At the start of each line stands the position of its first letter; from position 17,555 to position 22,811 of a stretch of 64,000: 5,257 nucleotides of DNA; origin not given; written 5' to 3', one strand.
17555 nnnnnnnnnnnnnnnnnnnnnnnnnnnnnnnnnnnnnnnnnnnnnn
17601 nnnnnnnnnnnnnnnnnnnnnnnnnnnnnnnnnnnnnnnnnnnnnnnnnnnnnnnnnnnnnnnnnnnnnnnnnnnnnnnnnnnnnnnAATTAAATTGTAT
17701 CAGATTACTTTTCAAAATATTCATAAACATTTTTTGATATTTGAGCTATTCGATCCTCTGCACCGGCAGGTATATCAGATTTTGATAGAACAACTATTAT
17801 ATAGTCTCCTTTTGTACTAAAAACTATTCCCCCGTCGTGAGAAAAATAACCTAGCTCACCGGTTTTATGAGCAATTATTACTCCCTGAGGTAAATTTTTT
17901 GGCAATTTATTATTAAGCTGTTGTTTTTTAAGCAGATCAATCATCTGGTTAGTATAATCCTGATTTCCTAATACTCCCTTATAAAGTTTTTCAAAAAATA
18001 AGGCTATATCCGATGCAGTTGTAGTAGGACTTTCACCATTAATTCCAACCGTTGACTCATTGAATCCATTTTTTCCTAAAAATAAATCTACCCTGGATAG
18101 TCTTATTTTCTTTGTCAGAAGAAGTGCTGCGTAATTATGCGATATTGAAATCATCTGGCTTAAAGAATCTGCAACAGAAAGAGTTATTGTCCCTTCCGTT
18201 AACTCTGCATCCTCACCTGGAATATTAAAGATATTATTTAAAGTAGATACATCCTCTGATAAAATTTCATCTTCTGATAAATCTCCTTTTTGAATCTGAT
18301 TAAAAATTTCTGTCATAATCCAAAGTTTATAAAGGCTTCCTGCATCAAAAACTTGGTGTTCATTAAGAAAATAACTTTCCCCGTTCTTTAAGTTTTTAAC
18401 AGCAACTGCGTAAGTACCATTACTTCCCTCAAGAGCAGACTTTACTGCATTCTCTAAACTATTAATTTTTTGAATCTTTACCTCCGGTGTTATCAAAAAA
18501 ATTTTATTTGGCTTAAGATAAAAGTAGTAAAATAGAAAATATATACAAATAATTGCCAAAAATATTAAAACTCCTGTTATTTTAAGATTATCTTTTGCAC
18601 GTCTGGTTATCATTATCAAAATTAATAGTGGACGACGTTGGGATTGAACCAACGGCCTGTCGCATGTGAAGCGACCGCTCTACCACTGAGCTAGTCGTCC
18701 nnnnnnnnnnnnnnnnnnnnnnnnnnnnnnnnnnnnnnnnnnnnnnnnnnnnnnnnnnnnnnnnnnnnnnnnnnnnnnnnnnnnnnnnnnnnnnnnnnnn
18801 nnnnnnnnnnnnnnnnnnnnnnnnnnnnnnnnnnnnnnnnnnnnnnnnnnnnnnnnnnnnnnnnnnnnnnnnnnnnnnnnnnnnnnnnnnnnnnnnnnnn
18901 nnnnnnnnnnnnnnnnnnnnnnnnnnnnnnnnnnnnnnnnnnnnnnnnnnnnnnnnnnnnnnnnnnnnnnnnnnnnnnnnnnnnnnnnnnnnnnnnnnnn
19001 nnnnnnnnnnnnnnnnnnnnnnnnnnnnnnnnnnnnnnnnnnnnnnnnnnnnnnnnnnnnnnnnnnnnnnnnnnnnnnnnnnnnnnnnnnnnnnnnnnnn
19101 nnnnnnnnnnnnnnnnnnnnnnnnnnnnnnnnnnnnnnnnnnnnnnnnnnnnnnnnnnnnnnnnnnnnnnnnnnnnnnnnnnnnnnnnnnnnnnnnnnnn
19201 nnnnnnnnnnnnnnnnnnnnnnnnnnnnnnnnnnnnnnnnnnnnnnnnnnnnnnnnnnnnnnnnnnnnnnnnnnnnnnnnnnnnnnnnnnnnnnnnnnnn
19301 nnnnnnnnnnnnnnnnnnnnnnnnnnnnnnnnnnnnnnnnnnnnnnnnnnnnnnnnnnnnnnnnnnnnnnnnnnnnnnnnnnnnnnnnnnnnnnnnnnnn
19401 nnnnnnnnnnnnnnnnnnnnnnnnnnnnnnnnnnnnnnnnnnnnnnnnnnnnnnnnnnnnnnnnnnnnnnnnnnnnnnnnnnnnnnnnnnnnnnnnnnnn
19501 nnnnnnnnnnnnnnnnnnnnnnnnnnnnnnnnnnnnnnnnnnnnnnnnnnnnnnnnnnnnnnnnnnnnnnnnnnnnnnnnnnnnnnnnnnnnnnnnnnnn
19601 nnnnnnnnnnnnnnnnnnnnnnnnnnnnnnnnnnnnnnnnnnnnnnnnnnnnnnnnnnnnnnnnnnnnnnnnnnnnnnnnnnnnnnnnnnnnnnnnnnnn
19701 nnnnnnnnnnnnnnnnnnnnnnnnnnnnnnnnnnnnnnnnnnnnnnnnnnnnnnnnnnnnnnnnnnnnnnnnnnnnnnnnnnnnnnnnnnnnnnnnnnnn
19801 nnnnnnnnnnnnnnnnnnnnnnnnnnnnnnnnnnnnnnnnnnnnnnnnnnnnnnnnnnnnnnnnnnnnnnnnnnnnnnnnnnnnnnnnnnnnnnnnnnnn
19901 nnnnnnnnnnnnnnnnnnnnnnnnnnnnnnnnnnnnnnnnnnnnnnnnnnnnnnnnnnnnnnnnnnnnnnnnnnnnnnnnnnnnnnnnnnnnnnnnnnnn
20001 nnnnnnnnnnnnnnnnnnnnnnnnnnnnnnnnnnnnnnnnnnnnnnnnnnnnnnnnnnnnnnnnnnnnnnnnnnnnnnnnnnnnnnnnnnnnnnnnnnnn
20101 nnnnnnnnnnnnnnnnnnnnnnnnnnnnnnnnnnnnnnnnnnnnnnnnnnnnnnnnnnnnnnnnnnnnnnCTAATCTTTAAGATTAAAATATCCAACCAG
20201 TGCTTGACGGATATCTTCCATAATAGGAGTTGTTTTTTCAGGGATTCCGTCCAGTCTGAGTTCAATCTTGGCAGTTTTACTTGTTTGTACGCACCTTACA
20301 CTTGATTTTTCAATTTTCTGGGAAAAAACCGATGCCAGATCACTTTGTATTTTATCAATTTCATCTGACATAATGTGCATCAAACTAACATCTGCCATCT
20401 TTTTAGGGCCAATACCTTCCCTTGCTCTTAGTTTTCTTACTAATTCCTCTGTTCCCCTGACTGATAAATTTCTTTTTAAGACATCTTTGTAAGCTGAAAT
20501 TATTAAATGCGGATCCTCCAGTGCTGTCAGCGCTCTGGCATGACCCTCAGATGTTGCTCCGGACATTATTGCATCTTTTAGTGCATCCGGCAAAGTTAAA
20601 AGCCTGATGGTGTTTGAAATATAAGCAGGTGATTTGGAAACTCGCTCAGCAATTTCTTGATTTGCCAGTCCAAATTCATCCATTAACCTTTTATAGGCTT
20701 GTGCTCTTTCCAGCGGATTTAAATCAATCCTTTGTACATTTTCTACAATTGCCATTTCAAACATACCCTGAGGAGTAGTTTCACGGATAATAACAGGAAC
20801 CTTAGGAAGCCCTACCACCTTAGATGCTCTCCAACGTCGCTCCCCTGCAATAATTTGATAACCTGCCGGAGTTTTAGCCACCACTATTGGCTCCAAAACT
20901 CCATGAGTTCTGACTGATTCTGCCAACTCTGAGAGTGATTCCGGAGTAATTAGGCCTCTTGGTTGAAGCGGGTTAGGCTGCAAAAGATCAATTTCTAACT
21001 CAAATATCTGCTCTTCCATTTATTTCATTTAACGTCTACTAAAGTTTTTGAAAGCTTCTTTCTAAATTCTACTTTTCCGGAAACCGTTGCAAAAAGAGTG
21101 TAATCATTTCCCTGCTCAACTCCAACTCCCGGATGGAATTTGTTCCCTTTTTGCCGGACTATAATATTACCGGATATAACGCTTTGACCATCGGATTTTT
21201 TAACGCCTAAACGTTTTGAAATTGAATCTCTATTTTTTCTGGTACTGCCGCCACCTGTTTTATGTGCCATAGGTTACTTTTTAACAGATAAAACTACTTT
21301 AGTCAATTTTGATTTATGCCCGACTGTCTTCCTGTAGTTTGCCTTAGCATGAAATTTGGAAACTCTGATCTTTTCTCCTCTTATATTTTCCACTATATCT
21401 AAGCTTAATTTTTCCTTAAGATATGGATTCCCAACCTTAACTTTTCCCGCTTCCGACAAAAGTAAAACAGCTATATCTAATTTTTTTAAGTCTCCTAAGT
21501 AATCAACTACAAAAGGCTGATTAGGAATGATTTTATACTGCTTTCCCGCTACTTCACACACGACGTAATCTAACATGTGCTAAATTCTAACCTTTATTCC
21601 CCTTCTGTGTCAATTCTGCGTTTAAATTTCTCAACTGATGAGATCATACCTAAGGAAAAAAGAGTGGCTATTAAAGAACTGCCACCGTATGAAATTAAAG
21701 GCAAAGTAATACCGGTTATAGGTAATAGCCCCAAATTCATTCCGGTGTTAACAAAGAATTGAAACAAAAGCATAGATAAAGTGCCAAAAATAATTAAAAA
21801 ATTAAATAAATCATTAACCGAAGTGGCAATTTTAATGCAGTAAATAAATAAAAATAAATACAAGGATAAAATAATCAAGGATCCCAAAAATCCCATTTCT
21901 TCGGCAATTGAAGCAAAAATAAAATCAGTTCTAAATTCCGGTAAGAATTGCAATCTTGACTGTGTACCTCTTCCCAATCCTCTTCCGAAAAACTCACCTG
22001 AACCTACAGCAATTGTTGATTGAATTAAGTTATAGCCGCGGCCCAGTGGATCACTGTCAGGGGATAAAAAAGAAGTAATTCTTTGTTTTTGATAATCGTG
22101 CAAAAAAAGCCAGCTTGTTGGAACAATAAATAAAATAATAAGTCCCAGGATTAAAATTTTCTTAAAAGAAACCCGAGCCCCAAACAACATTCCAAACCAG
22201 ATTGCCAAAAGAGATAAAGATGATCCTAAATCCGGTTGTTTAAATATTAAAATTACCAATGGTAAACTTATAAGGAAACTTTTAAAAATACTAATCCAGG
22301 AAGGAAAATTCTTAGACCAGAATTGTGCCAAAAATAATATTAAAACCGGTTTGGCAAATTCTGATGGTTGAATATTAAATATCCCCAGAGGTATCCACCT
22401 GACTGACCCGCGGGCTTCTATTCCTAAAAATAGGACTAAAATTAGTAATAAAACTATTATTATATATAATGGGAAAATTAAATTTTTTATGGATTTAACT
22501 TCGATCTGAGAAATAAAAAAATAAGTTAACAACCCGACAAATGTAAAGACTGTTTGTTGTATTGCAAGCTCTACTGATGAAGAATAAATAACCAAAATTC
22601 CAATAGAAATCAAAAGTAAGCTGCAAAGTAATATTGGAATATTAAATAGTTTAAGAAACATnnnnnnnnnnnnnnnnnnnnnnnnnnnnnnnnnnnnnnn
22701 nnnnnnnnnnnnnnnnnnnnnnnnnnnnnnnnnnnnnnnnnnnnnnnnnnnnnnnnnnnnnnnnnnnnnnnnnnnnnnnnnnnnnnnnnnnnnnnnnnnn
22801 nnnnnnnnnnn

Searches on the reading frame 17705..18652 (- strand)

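Call 67: search_protein_families(library=pfam, proteins=[window:17705-18652:-], max_evalue=0.001)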
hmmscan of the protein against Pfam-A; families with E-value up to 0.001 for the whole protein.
window:17705-18652:- (315 aa): 1 family
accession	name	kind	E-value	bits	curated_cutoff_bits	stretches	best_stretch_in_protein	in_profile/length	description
PF13354.11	Beta-lactamase2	-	4e-39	134.6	22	1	83-289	2-213/214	Beta-lactamase enzyme family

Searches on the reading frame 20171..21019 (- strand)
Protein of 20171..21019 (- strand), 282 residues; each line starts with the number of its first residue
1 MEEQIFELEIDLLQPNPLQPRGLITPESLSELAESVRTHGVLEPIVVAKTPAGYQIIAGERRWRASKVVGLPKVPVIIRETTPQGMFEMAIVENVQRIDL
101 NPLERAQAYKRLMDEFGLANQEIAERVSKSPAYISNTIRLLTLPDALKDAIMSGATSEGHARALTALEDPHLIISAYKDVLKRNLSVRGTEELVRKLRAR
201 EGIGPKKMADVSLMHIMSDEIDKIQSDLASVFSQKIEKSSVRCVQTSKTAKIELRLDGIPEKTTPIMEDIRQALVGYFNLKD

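Call 9: search_protein_families(library=pfam, proteins=[window:20171-21019:-], max_evalue=0.001)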
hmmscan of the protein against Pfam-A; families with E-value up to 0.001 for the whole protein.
window:20171-21019:- (282 aa): 3 families
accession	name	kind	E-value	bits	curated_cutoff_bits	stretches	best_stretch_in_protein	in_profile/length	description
PF17762.8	HTH_ParB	-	1.8e-32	112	22.6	1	99-198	2-101/102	ParB HTH domain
PF02195.25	ParB_N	-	4.4e-31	107.2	26.3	1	4-96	2-95/95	ParB N-terminal domain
PF18090.7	SoPB_HTH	-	0.00038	21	27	1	103-151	4-53/75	Centromere-binding protein HTH domain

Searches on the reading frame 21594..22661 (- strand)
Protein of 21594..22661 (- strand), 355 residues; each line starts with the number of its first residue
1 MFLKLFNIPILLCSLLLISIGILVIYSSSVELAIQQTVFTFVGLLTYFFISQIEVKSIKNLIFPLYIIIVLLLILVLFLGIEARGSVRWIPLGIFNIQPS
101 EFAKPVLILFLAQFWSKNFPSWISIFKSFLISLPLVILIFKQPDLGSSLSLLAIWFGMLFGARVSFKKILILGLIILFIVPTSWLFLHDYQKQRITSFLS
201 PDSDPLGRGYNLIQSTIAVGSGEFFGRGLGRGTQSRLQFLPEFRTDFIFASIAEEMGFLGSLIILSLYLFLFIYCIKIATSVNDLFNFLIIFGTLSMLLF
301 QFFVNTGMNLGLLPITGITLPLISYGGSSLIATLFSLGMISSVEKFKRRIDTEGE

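Call 9: search_protein_families(library=pfam, proteins=[window:21594-22661:-], max_evalue=0.001)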
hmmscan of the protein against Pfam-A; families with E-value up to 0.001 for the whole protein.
window:21594-22661:- (355 aa): 1 family
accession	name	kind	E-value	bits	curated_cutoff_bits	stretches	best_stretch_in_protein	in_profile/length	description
PF01098.24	FTSW_RODA_SPOVE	-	1.4e-94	317.5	26.4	1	11-348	5-355/356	Cell cycle protein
